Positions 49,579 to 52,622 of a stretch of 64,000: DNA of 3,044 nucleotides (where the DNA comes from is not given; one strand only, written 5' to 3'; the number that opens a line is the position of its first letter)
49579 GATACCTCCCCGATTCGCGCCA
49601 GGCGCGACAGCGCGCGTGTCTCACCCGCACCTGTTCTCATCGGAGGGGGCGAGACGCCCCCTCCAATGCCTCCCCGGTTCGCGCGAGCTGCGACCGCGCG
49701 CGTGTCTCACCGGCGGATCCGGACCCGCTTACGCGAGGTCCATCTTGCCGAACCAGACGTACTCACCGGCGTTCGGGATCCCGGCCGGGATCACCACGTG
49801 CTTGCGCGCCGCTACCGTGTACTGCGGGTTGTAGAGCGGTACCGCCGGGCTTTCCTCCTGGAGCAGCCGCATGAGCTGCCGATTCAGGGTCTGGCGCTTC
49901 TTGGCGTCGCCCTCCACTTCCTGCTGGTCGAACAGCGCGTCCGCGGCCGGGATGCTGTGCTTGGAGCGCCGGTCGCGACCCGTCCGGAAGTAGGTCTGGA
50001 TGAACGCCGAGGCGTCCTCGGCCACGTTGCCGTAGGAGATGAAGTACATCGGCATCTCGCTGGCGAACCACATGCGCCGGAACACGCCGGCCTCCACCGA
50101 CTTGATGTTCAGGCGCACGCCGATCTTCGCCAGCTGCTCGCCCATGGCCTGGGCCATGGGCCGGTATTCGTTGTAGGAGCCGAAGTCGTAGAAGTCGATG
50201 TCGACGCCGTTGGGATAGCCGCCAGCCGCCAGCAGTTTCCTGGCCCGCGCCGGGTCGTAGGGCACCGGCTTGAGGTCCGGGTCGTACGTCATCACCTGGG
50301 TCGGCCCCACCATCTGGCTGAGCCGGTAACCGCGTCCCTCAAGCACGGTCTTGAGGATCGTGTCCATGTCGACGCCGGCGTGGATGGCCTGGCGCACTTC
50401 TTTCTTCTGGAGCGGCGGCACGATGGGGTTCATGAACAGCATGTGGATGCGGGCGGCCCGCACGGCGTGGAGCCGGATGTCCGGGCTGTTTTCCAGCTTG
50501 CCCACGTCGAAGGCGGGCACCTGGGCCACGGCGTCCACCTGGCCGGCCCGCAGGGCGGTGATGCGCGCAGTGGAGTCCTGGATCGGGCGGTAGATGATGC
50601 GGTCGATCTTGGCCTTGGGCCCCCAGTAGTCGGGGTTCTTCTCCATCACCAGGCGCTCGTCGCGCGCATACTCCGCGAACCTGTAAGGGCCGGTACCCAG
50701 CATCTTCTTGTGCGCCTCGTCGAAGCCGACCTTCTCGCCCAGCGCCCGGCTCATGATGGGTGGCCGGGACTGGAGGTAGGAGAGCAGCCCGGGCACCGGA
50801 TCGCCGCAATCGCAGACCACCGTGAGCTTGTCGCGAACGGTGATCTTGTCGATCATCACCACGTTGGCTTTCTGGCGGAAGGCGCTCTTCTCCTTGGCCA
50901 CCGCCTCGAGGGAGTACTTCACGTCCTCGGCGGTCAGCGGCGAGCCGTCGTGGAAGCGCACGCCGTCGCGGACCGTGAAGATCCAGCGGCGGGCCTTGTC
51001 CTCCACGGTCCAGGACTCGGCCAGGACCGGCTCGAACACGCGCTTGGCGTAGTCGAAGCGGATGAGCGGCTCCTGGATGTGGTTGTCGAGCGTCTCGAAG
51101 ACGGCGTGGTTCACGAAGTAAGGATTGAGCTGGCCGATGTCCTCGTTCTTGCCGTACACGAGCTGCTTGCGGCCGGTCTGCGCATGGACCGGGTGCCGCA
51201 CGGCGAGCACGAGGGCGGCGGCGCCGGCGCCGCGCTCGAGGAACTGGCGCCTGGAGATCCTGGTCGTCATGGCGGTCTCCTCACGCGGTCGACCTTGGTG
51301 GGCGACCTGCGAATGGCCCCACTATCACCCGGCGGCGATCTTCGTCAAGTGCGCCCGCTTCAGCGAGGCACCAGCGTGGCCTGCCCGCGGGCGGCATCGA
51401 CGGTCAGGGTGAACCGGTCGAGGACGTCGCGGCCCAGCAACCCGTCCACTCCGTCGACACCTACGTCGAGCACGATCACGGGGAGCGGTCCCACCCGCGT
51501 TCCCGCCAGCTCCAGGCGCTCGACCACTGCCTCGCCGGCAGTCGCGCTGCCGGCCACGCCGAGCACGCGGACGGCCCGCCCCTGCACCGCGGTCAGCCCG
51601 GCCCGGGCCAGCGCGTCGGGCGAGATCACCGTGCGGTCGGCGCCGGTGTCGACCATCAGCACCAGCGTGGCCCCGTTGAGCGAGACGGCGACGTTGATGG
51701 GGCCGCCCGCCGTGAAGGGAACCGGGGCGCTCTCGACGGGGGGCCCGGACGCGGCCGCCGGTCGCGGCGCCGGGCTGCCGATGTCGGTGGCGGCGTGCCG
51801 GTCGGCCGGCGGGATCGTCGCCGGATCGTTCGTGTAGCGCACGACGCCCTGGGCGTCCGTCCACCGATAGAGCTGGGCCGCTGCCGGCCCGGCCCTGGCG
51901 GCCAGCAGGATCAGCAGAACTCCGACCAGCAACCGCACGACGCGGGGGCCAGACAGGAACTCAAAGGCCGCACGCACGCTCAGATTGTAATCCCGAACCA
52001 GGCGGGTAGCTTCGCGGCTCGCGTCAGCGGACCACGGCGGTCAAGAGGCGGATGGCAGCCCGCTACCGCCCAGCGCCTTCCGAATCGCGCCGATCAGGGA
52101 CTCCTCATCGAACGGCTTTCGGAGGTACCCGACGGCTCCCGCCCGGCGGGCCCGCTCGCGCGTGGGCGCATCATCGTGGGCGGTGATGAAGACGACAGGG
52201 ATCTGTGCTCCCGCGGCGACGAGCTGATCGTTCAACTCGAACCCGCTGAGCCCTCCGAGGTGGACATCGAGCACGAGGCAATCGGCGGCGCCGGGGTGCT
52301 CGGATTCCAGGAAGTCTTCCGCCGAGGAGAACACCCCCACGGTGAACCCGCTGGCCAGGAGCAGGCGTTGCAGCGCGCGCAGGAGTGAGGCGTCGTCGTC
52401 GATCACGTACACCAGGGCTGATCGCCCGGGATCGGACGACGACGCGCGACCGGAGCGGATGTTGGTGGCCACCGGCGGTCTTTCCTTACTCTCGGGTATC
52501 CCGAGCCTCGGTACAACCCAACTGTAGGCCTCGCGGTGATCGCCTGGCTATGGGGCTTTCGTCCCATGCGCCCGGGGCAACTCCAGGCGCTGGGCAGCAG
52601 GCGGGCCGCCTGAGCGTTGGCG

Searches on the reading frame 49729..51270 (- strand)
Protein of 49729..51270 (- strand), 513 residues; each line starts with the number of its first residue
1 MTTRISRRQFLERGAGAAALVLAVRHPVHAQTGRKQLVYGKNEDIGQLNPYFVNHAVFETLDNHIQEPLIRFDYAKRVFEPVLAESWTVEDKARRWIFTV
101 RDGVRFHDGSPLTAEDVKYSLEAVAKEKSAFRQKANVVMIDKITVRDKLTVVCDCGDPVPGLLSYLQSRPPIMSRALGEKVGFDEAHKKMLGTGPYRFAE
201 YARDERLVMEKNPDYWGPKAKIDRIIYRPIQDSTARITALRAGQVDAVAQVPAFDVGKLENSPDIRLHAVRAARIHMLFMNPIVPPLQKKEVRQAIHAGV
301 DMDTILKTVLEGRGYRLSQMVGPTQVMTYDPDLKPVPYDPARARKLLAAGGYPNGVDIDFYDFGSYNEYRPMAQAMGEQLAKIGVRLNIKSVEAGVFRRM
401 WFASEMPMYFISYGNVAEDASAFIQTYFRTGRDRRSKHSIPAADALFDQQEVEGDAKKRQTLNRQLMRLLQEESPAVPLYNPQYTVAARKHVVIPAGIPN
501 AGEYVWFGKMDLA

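Call 23: search_protein_families(library=pfam, proteins=[window:49729-51270:-], max_evalue=0.00001)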
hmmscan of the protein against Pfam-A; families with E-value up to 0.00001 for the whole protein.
window:49729-51270:- (513 aa): 1 family
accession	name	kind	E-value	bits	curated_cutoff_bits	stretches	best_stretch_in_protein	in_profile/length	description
PF00496.27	SBP_bac_5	-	7e-87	292.4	32.4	1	79-431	2-364/368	Bacterial extracellular solute-binding proteins, family 5 Middle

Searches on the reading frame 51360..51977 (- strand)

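Call 23: search_protein_families(library=pfam, proteins=[window:51360-51977:-], max_evalue=0.00001)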
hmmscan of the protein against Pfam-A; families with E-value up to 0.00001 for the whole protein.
window:51360-51977:- (205 aa): 3 families
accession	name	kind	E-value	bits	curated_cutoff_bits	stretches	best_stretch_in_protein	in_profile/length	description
PF13650.11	Asp_protease_2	-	2.1e-16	60.8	24.3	1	96-185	1-90/90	Aspartyl protease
PF13975.11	gag-asp_proteas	-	1.2e-13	51.9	28.2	1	96-188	1-92/92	gag-polyprotein putative aspartyl protease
PF13511.11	DUF4124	-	3.9e-11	43.5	22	1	24-76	2-50/56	Domain of unknown function (DUF4124)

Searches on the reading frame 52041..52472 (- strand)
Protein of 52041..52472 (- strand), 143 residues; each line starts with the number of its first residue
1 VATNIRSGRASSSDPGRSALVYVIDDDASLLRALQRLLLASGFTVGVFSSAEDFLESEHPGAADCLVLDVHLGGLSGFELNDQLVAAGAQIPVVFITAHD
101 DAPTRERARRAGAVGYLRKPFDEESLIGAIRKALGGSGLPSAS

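Call 23: search_protein_families(library=pfam, proteins=[window:52041-52472:-], max_evalue=0.00001)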
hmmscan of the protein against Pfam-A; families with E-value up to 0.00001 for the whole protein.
window:52041-52472:- (143 aa): 1 family
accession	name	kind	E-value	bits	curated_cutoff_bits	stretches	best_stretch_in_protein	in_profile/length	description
PF00072.30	Response_reg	-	3e-25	89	30.2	1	21-130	1-110/111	Response regulator receiver domain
